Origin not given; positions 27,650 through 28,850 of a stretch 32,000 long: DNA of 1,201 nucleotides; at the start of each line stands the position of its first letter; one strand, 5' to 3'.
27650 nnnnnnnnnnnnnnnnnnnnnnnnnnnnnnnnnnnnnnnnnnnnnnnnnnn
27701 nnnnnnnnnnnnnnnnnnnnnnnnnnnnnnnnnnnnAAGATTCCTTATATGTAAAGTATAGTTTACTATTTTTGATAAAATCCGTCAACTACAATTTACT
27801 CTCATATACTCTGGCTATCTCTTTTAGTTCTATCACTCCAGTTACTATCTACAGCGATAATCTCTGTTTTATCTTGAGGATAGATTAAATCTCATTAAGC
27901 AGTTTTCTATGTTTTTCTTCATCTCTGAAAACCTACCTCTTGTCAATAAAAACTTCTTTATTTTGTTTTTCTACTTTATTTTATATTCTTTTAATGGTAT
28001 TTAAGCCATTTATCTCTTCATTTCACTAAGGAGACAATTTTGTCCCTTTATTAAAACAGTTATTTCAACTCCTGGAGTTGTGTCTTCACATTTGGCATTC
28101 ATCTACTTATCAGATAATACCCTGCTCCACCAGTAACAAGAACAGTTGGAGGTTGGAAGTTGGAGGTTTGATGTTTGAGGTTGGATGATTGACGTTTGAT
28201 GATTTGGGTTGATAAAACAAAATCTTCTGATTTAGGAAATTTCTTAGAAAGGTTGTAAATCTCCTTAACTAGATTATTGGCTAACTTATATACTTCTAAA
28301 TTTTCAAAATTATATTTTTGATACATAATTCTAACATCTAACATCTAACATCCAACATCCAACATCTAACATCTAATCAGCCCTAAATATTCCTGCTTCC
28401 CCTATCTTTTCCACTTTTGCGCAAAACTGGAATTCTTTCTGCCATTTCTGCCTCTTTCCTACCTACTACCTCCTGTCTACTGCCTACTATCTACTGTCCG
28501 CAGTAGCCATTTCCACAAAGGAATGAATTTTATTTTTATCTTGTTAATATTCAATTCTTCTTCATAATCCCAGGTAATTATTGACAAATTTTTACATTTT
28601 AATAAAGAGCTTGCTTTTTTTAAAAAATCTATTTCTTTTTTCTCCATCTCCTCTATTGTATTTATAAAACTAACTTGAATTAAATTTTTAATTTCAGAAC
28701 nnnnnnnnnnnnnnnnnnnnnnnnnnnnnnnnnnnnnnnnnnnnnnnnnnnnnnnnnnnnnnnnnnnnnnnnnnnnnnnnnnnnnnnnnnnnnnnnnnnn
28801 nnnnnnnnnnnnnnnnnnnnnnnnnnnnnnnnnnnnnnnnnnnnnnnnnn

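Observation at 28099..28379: Four-helix-bundle gene stump enclosed by inverted arrays of GTTNGAN heptamers (IVS-like stem-loop outside rRNA)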

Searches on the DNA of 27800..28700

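Call 52: search_rna_families(source=window, start=27800, end=28700, threshold=evalue, max_evalue=1)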
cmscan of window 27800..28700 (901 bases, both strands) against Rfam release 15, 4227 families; matches with E-value up to 1: 0.
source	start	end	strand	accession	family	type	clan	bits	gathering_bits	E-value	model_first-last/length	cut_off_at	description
